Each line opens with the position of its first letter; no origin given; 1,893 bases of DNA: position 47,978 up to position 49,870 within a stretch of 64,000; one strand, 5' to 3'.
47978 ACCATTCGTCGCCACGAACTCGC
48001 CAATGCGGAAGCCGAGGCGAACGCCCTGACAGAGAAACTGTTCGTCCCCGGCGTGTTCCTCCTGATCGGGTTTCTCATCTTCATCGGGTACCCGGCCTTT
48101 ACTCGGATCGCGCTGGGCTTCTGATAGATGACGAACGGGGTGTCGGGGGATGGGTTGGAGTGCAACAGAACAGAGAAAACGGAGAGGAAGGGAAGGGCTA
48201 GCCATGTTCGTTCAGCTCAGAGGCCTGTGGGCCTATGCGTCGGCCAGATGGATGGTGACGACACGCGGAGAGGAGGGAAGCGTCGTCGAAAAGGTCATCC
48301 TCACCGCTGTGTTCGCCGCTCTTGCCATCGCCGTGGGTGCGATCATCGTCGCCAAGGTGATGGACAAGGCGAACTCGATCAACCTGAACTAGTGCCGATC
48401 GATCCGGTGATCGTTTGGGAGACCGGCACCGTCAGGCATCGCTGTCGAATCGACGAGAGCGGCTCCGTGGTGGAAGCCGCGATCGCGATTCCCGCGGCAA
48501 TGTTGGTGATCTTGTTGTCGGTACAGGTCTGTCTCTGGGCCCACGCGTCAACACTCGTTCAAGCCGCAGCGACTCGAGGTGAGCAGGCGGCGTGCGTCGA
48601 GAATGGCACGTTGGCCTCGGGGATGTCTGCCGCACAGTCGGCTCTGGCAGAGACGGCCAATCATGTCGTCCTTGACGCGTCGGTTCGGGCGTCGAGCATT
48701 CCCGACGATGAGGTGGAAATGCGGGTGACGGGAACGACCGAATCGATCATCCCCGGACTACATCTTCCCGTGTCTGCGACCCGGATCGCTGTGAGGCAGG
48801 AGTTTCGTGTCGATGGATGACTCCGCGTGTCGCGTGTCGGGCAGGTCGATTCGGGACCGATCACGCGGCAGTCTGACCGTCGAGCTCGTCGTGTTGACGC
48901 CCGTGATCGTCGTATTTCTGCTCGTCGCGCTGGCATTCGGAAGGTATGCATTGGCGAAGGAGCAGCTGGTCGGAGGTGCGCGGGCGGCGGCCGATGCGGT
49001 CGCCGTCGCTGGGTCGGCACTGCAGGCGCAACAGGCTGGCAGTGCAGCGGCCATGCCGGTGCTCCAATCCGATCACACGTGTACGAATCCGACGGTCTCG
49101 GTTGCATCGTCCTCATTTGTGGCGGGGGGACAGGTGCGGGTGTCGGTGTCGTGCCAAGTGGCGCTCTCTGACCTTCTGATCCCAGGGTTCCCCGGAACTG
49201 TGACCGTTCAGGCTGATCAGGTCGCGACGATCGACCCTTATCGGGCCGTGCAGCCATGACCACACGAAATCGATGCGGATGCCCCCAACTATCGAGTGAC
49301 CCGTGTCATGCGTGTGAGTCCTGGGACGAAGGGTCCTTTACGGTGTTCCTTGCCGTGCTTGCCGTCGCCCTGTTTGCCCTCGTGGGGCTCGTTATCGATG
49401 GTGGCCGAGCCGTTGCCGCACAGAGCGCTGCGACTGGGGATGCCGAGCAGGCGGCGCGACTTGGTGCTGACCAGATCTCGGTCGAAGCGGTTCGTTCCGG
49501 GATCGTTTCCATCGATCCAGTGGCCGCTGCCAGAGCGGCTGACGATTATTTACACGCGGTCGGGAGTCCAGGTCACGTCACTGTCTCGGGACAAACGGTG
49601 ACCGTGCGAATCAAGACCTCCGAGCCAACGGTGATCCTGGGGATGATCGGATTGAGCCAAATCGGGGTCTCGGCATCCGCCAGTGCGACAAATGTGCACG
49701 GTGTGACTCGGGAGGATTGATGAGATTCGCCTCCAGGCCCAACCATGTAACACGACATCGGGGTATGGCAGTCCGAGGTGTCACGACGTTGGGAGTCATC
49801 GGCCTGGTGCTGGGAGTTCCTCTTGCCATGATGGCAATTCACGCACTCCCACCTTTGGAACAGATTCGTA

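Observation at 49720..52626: A membrane-tethered SARP (wHTH + BTAD) with an extracytoplasmic LysM loop is encoded as the last gene of the Tad pilus operon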

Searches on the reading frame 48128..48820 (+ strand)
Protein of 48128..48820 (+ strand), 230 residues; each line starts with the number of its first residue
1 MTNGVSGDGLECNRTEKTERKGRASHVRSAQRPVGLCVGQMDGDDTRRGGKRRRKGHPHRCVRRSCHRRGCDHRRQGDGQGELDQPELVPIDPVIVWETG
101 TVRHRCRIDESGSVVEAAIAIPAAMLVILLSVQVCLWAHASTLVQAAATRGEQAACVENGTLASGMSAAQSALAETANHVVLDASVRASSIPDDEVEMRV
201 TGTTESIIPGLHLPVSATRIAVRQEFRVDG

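Call 5: search_protein_families(library=pfam, proteins=[window:48128-48820:+], max_evalue=0.01)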
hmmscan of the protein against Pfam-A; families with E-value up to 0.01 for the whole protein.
window:48128-48820:+ (230 aa): 1 family
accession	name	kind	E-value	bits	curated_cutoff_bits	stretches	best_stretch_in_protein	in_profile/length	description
PF07811.17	TadE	-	1.3e-05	25.6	22.9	1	113-151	3-41/43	TadE-like protein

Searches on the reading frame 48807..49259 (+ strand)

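Call 5: search_protein_families(library=pfam, proteins=[window:48807-49259:+], max_evalue=0.01)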
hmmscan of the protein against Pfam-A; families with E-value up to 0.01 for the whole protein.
window:48807-49259:+ (150 aa): 1 family
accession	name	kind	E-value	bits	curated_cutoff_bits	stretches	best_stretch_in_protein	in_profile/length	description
PF07811.17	TadE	-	7.8e-08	32.8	22.9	1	21-62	1-42/43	TadE-like protein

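Call 96: search_protein_families(library=ncbifam, proteins=[window:48807-49259:+], max_evalue=0.01)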
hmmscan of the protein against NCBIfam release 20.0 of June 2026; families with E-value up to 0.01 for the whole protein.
window:48807-49259:+ (150 aa): 0 families

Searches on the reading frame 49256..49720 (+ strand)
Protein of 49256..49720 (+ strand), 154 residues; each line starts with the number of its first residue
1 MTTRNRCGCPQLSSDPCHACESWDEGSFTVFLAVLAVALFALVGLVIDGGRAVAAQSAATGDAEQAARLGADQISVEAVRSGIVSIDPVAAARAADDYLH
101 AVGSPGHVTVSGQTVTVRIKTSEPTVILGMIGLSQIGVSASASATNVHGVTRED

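Call 6: search_protein_families(library=pfam, proteins=[window:49256-49720:+], max_evalue=0.01)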
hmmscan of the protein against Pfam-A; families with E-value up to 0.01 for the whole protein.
window:49256-49720:+ (154 aa): 2 families
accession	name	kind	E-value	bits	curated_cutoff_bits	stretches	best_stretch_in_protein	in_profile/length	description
PF13400.11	Tad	-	6.4e-05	23.6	22.3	1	26-72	1-46/47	Putative Flp pilus-assembly TadE/G-like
PF07811.17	TadE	-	0.0048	17.4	22.9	1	26-68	1-43/43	TadE-like protein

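Call 96: search_protein_families(library=ncbifam, proteins=[window:49256-49720:+], max_evalue=0.01)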
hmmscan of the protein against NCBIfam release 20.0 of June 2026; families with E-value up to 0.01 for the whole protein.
window:49256-49720:+ (154 aa): 0 families
